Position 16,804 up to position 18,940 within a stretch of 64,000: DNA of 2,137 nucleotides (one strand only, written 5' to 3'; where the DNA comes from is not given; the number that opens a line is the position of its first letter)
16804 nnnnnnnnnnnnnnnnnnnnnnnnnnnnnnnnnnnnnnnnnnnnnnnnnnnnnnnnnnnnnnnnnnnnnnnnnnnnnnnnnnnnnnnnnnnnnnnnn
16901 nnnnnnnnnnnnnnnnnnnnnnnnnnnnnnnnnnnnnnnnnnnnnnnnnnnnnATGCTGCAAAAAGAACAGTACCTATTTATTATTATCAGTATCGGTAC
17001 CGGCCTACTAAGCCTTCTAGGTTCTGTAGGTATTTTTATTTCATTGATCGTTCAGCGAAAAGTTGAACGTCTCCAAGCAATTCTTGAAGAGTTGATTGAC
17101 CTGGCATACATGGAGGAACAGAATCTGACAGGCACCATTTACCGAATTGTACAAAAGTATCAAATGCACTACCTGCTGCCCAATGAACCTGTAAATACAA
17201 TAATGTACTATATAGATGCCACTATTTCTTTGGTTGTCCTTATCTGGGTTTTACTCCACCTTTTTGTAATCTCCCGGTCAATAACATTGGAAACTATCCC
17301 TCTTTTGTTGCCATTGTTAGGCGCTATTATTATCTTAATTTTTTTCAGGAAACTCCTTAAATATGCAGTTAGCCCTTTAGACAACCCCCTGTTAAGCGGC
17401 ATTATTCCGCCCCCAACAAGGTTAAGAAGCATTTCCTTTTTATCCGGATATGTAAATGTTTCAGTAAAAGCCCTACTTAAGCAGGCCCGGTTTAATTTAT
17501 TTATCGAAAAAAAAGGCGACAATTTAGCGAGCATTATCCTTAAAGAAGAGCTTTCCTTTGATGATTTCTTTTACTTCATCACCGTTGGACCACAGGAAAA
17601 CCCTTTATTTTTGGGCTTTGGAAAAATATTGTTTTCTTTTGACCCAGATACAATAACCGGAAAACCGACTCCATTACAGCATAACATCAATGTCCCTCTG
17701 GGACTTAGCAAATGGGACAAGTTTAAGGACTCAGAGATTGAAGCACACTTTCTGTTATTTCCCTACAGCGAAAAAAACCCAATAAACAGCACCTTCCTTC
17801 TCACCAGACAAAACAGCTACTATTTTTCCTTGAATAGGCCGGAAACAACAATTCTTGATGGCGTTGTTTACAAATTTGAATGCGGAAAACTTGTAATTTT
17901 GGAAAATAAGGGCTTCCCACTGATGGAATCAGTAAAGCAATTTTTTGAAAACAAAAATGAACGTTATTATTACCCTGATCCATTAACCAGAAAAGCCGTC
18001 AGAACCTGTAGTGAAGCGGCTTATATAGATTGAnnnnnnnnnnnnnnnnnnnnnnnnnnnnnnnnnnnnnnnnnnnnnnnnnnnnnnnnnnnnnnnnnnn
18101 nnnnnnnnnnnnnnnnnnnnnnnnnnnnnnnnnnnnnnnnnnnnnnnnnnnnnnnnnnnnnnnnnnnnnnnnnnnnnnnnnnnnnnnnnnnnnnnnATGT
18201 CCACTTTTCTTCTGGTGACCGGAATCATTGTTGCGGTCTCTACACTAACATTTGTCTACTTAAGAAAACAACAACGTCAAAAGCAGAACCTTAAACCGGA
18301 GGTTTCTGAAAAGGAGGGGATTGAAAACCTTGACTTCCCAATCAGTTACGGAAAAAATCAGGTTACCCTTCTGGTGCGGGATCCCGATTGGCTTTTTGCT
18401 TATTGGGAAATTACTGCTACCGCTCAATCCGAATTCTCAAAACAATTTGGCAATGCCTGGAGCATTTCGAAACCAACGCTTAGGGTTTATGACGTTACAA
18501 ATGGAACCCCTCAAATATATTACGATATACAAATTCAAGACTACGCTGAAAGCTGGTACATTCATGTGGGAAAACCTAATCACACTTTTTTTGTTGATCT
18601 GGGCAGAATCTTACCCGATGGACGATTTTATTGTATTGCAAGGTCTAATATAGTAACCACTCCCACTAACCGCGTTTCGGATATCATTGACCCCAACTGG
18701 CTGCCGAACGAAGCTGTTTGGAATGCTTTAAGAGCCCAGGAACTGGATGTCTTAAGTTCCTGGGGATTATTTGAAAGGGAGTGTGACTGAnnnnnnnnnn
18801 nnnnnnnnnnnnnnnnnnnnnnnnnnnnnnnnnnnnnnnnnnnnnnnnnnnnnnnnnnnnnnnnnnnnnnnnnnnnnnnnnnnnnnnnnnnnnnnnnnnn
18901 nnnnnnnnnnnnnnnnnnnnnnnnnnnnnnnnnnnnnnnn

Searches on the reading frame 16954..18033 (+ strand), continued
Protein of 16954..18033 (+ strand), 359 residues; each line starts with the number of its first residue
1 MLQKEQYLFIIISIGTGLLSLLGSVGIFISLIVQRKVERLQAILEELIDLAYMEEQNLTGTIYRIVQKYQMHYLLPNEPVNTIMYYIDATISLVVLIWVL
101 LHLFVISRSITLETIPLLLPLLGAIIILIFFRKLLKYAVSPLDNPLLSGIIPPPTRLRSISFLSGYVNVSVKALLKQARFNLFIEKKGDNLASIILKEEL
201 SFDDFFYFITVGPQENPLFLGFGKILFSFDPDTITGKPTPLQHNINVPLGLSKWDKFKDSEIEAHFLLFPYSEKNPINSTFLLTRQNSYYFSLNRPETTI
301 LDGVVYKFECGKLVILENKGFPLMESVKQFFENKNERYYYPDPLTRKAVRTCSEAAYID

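Call 50: find_encoding_contigs(protein=P0154, flank=6000, max_places=3)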
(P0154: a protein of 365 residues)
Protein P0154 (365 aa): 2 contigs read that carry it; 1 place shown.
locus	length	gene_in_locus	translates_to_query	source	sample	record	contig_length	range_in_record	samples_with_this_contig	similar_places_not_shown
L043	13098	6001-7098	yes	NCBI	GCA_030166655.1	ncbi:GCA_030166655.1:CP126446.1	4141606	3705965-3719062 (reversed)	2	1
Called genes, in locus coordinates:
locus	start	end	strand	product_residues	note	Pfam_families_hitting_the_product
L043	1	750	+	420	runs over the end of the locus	PF00226:DnaJ, PF20308:TPR-S (faint), PF04733:Coatomer_E (weak), PF07719:TPR_2 (faint), PF13174:TPR_6 (faint), PF14559:TPR_19 (faint), PF13431:TPR_17 (faint)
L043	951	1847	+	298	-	PF12639:Colicin-DNase, PF14414:WHH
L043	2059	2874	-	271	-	-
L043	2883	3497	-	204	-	-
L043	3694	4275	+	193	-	PF00583:Acetyltransf_1 (weak), PF21926:FeeM (weak)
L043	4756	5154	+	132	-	-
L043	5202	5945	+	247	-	PF00571:CBS (weak)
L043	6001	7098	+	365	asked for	-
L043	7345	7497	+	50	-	-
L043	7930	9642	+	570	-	PF13205:Big_5 (weak)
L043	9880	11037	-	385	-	-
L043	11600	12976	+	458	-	-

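Call 51: find_encoding_contigs(protein=P0157, flank=6000, max_places=3)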
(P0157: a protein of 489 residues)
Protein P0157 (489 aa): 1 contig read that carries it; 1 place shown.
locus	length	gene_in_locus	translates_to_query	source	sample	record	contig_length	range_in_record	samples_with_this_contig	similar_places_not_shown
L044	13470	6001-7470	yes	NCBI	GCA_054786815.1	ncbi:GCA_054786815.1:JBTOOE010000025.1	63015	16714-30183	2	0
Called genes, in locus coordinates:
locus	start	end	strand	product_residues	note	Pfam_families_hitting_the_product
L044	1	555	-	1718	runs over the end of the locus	PF11974:bMG3 (faint), PF17802:SpaA (faint), PF13620:CarboxypepD_reg, PF13715:CarbopepD_reg_2 (weak), PF17210:SdrD_B (faint), PF22904:NOMO1-like_2nd (weak), PF13620:CarboxypepD_reg (weak), PF00166:Cpn10 (faint), +6 more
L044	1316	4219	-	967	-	PF00580:UvrD-helicase, PF13245:AAA_19, PF13361:UvrD_C, PF13538:UvrD_C_2 (faint)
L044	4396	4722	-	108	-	-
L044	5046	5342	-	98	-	-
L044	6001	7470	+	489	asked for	-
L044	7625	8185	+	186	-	PF01613:Flavin_Reduct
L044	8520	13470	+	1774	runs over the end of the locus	PF17803:Cadherin_4 (weak), PF17892:Cadherin_5, PF17963:Big_9, PF16403:Bact_surface_Ig-like, PF12733:Cadherin-like, PF12733:Cadherin-like, PF13285:DUF4073, PF00395:SLH, +4 more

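Call 52: find_encoding_contigs(protein=P0002, flank=7000, max_places=2)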
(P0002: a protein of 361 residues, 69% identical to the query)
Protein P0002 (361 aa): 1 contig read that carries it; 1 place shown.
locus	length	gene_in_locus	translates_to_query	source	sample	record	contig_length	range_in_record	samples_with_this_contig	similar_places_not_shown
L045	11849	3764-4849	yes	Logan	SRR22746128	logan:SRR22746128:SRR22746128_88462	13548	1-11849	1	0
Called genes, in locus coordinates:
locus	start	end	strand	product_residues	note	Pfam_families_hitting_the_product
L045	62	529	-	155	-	PF00588:SpoU_methylase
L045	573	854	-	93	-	PF04456:DUF503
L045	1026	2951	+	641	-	PF00330:Aconitase, PF28406:AcnX_3rd (weak), PF00694:Aconitase_C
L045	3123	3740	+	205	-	-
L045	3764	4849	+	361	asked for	-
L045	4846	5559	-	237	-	PF02517:Rce1-like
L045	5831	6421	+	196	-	PF16258:DUF4912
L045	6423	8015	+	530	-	PF03065:Glyco_hydro_57, PF09210:BE_C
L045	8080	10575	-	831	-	PF00483:NTP_transferase, PF12804:NTP_transf_3, PF24894:Hexapep_GlmU (faint), PF00132:Hexapep (weak), PF25084:LbH_EIF2B, PF25087:GMPPB_C, PF02878:PGM_PMM_I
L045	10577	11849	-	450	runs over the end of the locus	PF08323:Glyco_transf_5, PF13439:Glyco_transf_4, PF13579:Glyco_trans_4_4, PF20706:GT4-conflict, PF00534:Glycos_transf_1, PF13692:Glyco_trans_1_4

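Call 53: find_encoding_contigs(protein=P0006, flank=7000, max_places=2)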
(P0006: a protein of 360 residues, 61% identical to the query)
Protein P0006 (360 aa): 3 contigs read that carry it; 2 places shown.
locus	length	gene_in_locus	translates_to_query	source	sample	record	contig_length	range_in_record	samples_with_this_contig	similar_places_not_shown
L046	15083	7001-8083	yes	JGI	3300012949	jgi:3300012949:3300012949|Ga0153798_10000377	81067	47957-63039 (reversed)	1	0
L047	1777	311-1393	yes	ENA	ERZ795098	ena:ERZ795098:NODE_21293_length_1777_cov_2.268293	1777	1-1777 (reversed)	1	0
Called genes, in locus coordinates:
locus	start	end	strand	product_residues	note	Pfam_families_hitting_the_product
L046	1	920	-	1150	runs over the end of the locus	PF02811:PHP, PF07733:DNA_pol3_alpha, PF17657:DNA_pol3_finger, PF14579:HHH_6, PF01336:tRNA_anti-codon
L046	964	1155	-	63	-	-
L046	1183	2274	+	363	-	PF01972:SDH_protease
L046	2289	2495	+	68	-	-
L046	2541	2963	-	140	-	PF00011:HSP20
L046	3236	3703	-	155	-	PF00588:SpoU_methylase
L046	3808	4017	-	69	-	PF04456:DUF503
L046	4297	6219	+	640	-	PF00330:Aconitase, PF28406:AcnX_3rd (weak), PF00694:Aconitase_C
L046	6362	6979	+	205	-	-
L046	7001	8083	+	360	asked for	-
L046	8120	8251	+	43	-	-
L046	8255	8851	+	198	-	PF16258:DUF4912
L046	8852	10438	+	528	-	PF03065:Glyco_hydro_57, PF09210:BE_C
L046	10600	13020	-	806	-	PF00483:NTP_transferase, PF24894:Hexapep_GlmU (faint), PF25084:LbH_EIF2B, PF00132:Hexapep (weak), PF25087:GMPPB_C, PF02878:PGM_PMM_I, PF02880:PGM_PMM_III (faint)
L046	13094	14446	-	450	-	PF08323:Glyco_transf_5 (weak), PF13439:Glyco_transf_4, PF13579:Glyco_trans_4_4, PF20706:GT4-conflict, PF08323:Glyco_transf_5, PF00534:Glycos_transf_1, PF13692:Glyco_trans_1_4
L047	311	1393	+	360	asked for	-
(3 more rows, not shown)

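Call 54: find_encoding_contigs(protein=P0009, flank=7000, max_places=2)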
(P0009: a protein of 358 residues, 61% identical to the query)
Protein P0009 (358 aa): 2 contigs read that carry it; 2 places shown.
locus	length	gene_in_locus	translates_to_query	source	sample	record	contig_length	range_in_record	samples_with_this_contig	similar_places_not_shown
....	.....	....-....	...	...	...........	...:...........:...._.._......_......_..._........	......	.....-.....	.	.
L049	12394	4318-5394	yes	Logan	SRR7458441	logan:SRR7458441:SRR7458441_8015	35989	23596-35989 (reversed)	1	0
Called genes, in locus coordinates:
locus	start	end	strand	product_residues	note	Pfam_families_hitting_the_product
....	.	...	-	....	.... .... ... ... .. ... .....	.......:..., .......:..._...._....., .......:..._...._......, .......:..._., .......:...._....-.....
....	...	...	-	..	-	-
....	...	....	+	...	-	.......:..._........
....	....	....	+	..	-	-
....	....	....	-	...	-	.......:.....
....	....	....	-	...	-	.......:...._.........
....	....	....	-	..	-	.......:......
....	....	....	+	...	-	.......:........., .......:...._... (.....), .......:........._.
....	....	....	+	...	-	-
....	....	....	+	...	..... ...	-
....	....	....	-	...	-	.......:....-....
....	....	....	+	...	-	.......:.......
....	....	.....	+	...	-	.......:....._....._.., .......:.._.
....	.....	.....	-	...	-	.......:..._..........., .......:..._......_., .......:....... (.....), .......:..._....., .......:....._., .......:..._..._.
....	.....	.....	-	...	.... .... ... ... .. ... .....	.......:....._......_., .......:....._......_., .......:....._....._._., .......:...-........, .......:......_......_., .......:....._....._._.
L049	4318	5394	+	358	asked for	-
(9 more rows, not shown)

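Call 69: find_encoding_contigs(protein=P0001, flank=10000, max_places=2)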
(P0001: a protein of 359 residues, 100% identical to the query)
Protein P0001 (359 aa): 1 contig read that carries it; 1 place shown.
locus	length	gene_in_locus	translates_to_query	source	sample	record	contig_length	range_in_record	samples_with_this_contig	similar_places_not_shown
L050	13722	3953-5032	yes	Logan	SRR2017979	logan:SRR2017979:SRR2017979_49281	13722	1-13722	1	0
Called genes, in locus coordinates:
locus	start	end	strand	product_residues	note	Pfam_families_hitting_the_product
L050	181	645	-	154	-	PF00588:SpoU_methylase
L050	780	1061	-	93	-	PF04456:DUF503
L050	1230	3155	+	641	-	PF00330:Aconitase, PF28406:AcnX_3rd (weak), PF00694:Aconitase_C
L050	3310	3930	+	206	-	-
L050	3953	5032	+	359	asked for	-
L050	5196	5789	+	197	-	PF16258:DUF4912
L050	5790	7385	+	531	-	PF03065:Glyco_hydro_57, PF09210:BE_C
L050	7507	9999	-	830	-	PF00483:NTP_transferase, PF12804:NTP_transf_3 (weak), PF00132:Hexapep (weak), PF25084:LbH_EIF2B, PF00132:Hexapep (weak), PF25087:GMPPB_C, PF02878:PGM_PMM_I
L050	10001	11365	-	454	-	PF08323:Glyco_transf_5, PF13439:Glyco_transf_4, PF20706:GT4-conflict, PF13579:Glyco_trans_4_4, PF00534:Glycos_transf_1, PF13692:Glyco_trans_1_4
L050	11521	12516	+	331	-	PF01087:GalP_UDP_transf, PF16285:DUF4931_N, PF01230:HIT (faint), PF16268:DUF4921, PF02744:GalP_UDP_tr_C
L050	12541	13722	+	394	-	?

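Call 70: search_protein_families(library=pfam, alignment_id=A3, max_evalue=0.1)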
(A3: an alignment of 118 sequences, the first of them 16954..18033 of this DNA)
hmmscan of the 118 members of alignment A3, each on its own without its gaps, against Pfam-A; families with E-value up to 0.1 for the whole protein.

A. member 1, window:16954-18033:+ (359 aa): 1 family
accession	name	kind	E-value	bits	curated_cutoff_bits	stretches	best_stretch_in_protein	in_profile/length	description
PF13789.11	DUF4181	-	0.0074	17.2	25.4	1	68-137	12-81/108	Domain of unknown function (DUF4181)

B. families by the number of members that match (of 118 scanned): 17 families
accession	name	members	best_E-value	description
PF03706.18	LPG_synthase_TM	5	0.019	Lysylphosphatidylglycerol synthase TM region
PF25803.1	Spectrin_SYNE1_2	3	0.026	Nesprin-1, spectrin repeats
PF12636.12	DUF3781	3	0.045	Protein of unknown function (DUF3781)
PF13789.11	DUF4181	2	0.0074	Domain of unknown function (DUF4181)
PF06769.20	YoeB_toxin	2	0.078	YoeB-like toxin of bacterial type II toxin-antitoxin system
PF04279.20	IspA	1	0.0041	Intracellular septation protein A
PF08820.15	DUF1803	1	0.011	Domain of unknown function (DUF1803)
PF10961.13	SelK_SelG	1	0.012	Selenoprotein SelK_SelG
PF23683.1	U_exon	1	0.025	U exon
PF04265.19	TPK_B1_binding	1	0.043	Thiamin pyrophosphokinase, vitamin B1 binding domain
PF19666.4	DUF6169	1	0.049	Family of unknown function (DUF6169)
PF00615.24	RGS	1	0.074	Regulator of G protein signaling domain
PF14172.12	DUF4309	1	0.083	Domain of unknown function (DUF4309)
PF05918.17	API5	1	0.087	Apoptosis inhibitory protein 5 (API5)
PF21296.3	APAF-1-like_WHD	1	0.092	Apoptotic protease-activating factor 1-like, winged-helix domain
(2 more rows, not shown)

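Call 77: search_dna_similar(query=window:16954-18033:+, collection=plasmids, mode=protein, max_evalue=0.001, max_rows=10)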
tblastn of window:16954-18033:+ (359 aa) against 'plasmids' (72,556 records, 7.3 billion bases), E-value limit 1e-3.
No match.

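Call 78: search_dna_similar(query=window:16954-18033:+, collection=phages, mode=protein, max_evalue=0.001, max_rows=10)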
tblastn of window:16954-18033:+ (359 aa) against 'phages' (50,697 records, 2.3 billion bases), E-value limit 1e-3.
No match.

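Call 79: find_related_loci(query=A1, collection=viral_contigs, flank=3000)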
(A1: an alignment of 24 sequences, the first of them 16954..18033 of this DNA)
Query A1 (359 aa) in viral_contigs; peptide patterns used: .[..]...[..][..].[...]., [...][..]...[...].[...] (x = any residue, [..] = any of these).
182 stretches matched a pattern, but none encodes a relative of the query by tblastn (E <= 1e-3).

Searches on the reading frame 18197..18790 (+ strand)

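Call 3: search_protein_families(library=pfam, proteins=[window:18197-18790:+], max_evalue=1)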
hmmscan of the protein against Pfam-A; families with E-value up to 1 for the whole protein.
window:18197-18790:+ (197 aa): 1 family
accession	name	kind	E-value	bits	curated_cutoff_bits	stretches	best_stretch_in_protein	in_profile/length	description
PF16258.11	DUF4912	-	5.5e-36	123.9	29.4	1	51-165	1-117/118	Domain of unknown function (DUF4912)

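Call 4: search_protein_families(library=ncbifam, proteins=[window:18197-18790:+], max_evalue=1)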
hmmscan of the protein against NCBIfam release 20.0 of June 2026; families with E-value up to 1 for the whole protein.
window:18197-18790:+ (197 aa): 0 families
